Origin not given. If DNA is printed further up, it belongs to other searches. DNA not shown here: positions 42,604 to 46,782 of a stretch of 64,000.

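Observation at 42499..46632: A 1292-aa inverse autotransporter (intimin/invasin-type barrel) in a diderm Firmicute, built from near-identical 264-bp tandem repeats with a likely 3' frameshift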

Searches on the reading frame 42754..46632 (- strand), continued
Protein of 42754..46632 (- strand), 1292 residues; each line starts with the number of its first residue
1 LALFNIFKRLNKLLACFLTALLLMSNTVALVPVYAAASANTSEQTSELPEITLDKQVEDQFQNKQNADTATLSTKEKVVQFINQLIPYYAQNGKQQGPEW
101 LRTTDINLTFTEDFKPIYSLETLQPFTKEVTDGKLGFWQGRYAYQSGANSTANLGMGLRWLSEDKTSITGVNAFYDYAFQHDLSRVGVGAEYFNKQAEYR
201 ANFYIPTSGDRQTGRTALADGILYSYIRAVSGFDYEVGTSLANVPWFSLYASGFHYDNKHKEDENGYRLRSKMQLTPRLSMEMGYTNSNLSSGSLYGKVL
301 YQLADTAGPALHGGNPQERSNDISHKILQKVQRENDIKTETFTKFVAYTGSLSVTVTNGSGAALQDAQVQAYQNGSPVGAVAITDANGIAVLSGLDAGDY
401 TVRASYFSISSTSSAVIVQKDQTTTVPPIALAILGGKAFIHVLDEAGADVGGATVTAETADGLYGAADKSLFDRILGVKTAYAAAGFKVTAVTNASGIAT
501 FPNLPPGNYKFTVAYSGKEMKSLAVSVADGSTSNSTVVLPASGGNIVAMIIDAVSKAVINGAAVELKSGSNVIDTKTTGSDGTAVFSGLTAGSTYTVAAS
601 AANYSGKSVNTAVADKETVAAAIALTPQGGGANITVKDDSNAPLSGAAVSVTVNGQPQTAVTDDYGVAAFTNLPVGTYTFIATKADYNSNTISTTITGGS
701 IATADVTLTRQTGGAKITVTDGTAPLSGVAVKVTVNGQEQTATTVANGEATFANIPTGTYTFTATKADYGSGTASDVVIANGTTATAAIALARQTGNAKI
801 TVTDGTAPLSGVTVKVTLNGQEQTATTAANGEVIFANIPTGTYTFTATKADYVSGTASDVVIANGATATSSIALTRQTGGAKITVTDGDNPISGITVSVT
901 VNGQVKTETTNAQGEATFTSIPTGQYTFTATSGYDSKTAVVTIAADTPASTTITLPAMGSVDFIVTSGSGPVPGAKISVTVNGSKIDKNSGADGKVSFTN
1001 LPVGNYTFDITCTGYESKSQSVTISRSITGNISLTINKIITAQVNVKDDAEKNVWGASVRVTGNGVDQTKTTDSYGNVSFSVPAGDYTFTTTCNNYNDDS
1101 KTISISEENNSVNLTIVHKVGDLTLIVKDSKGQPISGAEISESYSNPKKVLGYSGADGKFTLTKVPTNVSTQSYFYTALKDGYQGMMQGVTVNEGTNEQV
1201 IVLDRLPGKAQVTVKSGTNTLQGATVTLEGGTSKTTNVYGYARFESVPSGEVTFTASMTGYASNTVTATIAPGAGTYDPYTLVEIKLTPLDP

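Call 32: find_encoding_contigs(protein=P0005, flank=5000, max_places=2)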
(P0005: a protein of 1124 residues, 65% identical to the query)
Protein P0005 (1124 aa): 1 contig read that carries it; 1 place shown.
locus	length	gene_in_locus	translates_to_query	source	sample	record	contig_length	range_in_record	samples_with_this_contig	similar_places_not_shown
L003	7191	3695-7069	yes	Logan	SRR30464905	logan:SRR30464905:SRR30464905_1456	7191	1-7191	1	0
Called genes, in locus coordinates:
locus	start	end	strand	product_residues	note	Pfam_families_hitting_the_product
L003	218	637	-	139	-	PF01272:GreA_GreB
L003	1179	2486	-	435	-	PF02518:HATPase_c (weak), PF14501:HATPase_c_5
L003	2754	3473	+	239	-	PF00072:Response_reg, PF04397:LytTR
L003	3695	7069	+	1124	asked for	PF11924:IAT_beta, PF13620:CarboxypepD_reg, PF13620:CarboxypepD_reg, PF13715:CarbopepD_reg_2 (weak), PF17802:SpaA (weak), PF13620:CarboxypepD_reg, PF13715:CarbopepD_reg_2, PF13620:CarboxypepD_reg, +9 more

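Call 33: find_encoding_contigs(protein=P0009, flank=5000, max_places=2)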
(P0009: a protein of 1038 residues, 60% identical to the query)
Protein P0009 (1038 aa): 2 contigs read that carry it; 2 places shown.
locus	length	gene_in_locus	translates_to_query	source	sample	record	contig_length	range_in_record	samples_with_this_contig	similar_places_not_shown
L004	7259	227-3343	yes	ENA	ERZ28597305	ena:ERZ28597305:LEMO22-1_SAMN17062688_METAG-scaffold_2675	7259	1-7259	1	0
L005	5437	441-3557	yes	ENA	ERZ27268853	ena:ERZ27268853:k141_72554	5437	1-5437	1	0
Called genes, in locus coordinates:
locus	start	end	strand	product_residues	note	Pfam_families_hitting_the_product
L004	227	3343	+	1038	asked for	PF11924:IAT_beta, PF17210:SdrD_B (faint), PF17802:SpaA (faint), PF02369:Big_1 (faint), PF09430:EMC7_beta-sandw (faint), PF10670:DUF4198 (faint), PF13620:CarboxypepD_reg, PF13620:CarboxypepD_reg, +7 more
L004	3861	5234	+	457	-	-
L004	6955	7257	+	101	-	?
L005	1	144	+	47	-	?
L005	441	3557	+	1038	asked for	PF11924:IAT_beta, PF17210:SdrD_B (faint), PF17802:SpaA (faint), PF02369:Big_1 (faint), PF09430:EMC7_beta-sandw (faint), PF10670:DUF4198 (faint), PF13620:CarboxypepD_reg, PF13620:CarboxypepD_reg, +7 more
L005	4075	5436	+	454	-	?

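Call 34: find_encoding_contigs(protein=P0010, flank=5000, max_places=2)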
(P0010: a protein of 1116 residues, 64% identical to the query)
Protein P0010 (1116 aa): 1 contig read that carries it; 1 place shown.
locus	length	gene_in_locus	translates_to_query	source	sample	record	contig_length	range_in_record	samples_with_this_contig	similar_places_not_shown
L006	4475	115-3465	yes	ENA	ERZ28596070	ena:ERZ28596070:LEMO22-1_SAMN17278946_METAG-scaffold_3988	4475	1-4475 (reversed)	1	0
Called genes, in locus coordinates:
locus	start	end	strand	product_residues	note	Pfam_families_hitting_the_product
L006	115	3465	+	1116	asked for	PF11924:IAT_beta, PF23193:NOMO_3rd (faint), PF13620:CarboxypepD_reg, PF13620:CarboxypepD_reg (weak), PF13620:CarboxypepD_reg, PF13715:CarbopepD_reg_2 (weak), PF17802:SpaA (weak), PF13620:CarboxypepD_reg, +12 more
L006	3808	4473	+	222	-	?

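Call 35: find_encoding_contigs(protein=P0014, flank=5000, max_places=2)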
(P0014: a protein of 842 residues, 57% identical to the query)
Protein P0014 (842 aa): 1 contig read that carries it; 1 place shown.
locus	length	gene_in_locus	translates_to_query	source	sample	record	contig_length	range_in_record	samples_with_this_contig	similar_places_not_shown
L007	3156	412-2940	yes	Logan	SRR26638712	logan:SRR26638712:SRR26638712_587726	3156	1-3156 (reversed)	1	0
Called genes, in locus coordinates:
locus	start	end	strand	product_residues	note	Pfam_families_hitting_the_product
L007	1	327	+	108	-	?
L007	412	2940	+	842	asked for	PF13620:CarboxypepD_reg, PF13620:CarboxypepD_reg, PF13715:CarbopepD_reg_2 (weak), PF17802:SpaA (weak), PF13620:CarboxypepD_reg, PF13715:CarbopepD_reg_2, PF17802:SpaA (weak), PF13620:CarboxypepD_reg (weak), +12 more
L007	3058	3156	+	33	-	?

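Call 50: find_encoding_contigs(protein=P0006, flank=5000, max_places=2)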
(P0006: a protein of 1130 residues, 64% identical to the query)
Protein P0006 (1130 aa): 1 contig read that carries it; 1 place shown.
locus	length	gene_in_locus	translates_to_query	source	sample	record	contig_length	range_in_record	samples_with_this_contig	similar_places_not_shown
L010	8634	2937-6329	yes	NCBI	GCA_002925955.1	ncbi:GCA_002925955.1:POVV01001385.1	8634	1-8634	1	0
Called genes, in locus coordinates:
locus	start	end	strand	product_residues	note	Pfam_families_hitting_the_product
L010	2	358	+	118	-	?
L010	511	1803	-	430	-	PF02518:HATPase_c (weak), PF14501:HATPase_c_5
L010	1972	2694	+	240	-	PF00072:Response_reg, PF04397:LytTR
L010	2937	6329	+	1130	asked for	PF11924:IAT_beta, PF09430:EMC7_beta-sandw (faint), PF13620:CarboxypepD_reg, PF13620:CarboxypepD_reg, PF13715:CarbopepD_reg_2 (weak), PF13620:CarboxypepD_reg, PF13715:CarbopepD_reg_2, PF13620:CarboxypepD_reg (weak), +5 more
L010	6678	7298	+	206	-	PF00072:Response_reg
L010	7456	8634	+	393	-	?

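Call 51: find_encoding_contigs(protein=P0018, flank=5000, max_places=2)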
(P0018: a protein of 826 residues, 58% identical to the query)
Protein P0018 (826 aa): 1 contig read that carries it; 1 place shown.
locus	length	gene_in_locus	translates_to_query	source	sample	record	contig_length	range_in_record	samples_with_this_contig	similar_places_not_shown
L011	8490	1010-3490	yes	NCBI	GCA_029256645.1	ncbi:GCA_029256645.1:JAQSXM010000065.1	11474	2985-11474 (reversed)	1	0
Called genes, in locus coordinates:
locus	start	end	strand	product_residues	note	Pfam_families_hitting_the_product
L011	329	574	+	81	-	-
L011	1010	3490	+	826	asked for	PF02369:Big_1 (faint), PF09430:EMC7_beta-sandw (faint), PF10670:DUF4198 (faint), PF13620:CarboxypepD_reg, PF17210:SdrD_B (faint), PF13620:CarboxypepD_reg, PF13715:CarbopepD_reg_2 (weak), PF13620:CarboxypepD_reg, +6 more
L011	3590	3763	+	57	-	-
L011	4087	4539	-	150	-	-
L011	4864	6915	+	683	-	-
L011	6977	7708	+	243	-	-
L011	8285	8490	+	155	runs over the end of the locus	PF01243:PNPOx_N, PF12900:Pyridox_ox_2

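Call 55: find_related_loci(query=A2, collection=genome_contigs, flank=8000)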
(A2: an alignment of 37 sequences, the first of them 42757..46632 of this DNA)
Query A2 (1292 aa) in genome_contigs; peptide patterns used: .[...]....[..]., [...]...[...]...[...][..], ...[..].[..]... (x = any residue, [..] = any of these).
256 stretches matched a pattern; 40 encode a relative of the query (tblastn E <= 1e-3); 39 distinct loci.
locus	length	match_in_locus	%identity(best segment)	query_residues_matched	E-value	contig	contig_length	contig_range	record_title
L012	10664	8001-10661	84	1-1267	0e+0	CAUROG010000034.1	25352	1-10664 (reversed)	MAG TPA_asm: uncultured Pelosinus sp. isolate ERR9968768_bin.30_MetaWRAP_v1.3_MAG genome assembly, contig: ERZ21616018.6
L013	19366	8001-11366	64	1-1292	0e+0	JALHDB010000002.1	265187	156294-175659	MAG: Negativicutes bacterium isolate 1-no_shock_S1_026 scaffold_6, whole genome shotgun sequence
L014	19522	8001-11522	50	1-1292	0e+0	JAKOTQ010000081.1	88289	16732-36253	MAG: Bacillota bacterium isolate CAAI_maxbin.029 k201_507340, whole genome shotgun sequence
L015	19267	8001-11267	49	3-1274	0e+0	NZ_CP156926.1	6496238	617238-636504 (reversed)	Sporomusa aerivorans strain DSM 13326 chromosome, complete genome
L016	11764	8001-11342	48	1-1290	0e+0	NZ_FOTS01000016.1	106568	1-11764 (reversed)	Pelosinus propionicus DSM 13327, whole genome shotgun sequence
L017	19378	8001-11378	47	1-1284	0e+0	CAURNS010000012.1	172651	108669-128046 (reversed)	MAG TPA_asm: uncultured Pelosinus sp. isolate ERR9968789_bin.10_MetaWRAP_v1.3_MAG genome assembly, contig: ERZ21615840.4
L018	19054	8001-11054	50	8-1273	0e+0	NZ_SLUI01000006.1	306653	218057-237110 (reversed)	Anaerospora hongkongensis strain DSM 15969 Ga0310510_106, whole genome shotgun sequence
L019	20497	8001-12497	44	8-1214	0e+0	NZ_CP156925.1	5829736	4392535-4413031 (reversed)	Sporomusa rhizae strain DSM 16652 chromosome, complete genome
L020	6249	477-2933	46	72-1290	0e+0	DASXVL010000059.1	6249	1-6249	MAG TPA_asm: Armatimonadota bacterium isolate SMAG_U4744 k141_285844, whole genome shotgun sequence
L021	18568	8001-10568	45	72-1273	7e-177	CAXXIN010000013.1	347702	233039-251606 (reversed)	MAG: Negativicutes bacterium isolate 83deffcd-e23c-43a8-b56c-eeb2f7c44ec8 genome assembly, contig: contig_13, whole geno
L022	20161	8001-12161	37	72-1276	0e+0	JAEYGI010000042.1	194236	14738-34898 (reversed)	MAG: Bacillota bacterium isolate OH_HFB_283 k127_2241820, whole genome shotgun sequence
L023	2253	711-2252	54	8-1024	0e+0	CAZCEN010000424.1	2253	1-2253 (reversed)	MAG TPA_asm: uncultured Sporomusaceae bacterium isolate binchicken_co158_163 genome assembly, contig: NODE_36297_length_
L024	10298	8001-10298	44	8-1115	3e-172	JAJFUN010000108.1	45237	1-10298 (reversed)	MAG: Pelosinus sp. isolate bin.460 k141_2514098, whole genome shotgun sequence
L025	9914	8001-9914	45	6-883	3e-142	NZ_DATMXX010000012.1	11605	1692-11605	MAG: Sporomusa sp. isolate SMAG_U13131 k141_89350, whole genome shotgun sequence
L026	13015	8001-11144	33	72-1270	2e-115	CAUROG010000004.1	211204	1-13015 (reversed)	MAG TPA_asm: uncultured Pelosinus sp. isolate ERR9968768_bin.30_MetaWRAP_v1.3_MAG genome assembly, contig: ERZ21616018.4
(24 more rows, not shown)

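Call 85: find_encoding_contigs(protein=P0001, flank=3000, max_places=4)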
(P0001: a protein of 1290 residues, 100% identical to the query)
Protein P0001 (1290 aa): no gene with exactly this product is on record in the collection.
